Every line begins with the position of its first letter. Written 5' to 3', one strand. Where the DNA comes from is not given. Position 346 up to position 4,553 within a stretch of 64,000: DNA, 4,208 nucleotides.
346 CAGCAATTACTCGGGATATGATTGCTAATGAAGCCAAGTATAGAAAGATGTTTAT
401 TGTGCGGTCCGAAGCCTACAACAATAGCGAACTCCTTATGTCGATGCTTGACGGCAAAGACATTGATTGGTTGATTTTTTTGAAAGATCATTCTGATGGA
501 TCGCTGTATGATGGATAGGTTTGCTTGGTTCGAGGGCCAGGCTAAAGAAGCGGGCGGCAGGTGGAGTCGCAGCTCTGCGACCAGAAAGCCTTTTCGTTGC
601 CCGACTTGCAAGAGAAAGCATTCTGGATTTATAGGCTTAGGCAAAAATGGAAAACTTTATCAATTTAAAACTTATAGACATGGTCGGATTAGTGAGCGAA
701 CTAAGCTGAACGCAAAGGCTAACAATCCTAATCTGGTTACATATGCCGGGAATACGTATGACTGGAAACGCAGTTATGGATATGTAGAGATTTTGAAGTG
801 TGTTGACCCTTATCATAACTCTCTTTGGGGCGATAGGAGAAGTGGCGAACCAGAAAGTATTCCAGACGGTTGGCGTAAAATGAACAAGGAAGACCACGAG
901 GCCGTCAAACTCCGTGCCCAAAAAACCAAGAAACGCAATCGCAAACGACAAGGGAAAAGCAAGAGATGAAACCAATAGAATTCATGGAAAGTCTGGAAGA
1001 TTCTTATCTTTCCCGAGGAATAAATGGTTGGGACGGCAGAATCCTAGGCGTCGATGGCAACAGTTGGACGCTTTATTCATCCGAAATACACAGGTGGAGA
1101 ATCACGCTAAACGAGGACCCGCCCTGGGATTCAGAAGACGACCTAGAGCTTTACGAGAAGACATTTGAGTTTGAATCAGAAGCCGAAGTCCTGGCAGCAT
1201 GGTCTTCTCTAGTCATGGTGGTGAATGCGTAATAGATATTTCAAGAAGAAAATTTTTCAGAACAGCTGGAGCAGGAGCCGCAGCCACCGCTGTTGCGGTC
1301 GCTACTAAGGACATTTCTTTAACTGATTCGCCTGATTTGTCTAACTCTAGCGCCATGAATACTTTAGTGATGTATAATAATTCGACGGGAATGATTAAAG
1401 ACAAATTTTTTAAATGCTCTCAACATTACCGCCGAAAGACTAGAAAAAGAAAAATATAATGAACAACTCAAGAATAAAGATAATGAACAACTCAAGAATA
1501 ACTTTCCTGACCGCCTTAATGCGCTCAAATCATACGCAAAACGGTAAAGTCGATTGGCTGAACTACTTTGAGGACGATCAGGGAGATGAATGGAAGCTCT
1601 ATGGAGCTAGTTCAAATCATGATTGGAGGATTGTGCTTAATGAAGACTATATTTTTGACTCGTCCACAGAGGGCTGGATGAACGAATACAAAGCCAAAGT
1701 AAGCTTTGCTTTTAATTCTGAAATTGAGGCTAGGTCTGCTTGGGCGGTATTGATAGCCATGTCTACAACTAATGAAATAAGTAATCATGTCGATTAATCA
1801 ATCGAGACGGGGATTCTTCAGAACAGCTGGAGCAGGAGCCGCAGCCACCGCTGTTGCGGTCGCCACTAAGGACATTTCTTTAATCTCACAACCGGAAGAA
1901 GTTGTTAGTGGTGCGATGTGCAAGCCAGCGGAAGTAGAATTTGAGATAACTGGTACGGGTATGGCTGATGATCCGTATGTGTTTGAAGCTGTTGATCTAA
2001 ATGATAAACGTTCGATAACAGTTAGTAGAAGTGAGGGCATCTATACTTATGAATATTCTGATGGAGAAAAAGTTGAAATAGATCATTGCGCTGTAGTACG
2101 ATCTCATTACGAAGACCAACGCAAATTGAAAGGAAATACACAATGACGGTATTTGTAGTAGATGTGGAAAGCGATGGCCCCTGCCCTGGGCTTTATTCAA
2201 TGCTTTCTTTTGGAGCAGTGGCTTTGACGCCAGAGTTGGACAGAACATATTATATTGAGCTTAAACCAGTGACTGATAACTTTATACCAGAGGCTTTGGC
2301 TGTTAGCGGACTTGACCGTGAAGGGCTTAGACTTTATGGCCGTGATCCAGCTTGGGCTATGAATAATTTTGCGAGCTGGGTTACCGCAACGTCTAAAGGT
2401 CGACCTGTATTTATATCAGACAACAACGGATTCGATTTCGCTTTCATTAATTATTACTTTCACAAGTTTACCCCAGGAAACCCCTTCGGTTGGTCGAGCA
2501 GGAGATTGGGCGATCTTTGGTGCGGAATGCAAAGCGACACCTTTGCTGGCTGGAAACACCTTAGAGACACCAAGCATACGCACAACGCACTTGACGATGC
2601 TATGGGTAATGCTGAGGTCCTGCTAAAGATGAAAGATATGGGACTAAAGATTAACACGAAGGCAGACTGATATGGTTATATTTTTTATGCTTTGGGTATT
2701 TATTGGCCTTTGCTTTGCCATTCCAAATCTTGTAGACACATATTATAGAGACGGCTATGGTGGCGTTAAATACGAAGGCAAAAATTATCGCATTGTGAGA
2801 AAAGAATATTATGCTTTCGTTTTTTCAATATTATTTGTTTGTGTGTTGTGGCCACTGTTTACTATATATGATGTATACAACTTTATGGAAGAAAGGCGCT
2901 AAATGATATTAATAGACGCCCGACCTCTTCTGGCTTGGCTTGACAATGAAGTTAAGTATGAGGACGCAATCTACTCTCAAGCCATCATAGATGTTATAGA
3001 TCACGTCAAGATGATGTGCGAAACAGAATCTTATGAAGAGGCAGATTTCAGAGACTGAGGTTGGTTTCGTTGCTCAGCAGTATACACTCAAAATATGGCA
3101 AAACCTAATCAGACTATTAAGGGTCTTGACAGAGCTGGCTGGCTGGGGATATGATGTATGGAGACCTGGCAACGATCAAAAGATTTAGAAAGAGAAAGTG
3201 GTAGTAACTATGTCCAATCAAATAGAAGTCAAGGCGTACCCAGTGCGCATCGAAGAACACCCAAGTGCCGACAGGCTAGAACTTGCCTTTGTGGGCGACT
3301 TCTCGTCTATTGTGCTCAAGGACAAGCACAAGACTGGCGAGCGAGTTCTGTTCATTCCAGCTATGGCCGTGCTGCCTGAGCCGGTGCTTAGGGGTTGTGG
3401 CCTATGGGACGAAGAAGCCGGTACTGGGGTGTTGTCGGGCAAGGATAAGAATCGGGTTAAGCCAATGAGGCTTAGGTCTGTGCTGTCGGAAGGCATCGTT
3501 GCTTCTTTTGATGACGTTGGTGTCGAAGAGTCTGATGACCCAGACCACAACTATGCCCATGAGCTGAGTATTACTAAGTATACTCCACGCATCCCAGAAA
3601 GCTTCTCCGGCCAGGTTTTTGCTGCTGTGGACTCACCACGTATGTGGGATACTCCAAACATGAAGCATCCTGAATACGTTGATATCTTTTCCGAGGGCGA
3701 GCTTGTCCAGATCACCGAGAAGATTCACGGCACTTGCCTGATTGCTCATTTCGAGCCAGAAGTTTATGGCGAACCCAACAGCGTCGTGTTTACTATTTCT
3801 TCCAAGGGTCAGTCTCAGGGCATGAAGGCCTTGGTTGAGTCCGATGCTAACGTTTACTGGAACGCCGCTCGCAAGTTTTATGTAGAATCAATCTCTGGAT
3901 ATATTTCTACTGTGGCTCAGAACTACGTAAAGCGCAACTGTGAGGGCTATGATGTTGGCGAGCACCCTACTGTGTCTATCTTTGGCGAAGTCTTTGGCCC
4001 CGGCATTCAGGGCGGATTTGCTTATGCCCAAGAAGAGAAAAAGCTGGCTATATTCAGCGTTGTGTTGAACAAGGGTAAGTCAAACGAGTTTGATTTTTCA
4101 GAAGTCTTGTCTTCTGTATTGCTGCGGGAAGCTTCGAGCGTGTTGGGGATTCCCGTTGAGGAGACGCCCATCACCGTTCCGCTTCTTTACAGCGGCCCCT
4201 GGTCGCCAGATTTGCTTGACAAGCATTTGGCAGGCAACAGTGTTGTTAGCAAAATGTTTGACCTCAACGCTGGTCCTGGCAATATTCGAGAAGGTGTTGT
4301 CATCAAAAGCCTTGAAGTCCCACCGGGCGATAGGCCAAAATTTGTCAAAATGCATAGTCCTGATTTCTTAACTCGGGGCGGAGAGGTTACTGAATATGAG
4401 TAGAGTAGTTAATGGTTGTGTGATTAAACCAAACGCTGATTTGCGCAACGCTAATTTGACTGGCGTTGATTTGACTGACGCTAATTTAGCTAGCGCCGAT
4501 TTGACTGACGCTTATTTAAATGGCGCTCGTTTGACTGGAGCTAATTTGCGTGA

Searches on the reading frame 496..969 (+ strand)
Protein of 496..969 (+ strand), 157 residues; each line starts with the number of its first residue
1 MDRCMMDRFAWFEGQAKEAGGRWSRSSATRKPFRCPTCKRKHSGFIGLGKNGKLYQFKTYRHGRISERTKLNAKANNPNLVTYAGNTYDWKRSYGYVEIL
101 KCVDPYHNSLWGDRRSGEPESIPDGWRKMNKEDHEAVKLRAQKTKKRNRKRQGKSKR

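Call 66: find_encoding_contigs(protein=window:496-969:+, flank=10000, max_places=3)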
Protein window:496-969:+ (157 aa): no gene with exactly this product is on record in the collection.

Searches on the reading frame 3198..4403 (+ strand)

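Call 13: search_protein_families(library=pfam, proteins=[window:3198-4403:+], max_evalue=0.01)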
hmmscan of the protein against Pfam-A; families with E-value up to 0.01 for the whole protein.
window:3198-4403:+ (401 aa): 2 families
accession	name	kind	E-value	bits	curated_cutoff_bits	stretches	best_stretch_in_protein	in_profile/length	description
PF09414.15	RNA_ligase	-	2.1e-13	51.2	27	1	170-371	3-157/171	RNA ligase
PF21189.3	PHA02142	-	0.00097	20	27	1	19-102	11-90/92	PHA02142 OB-fold domain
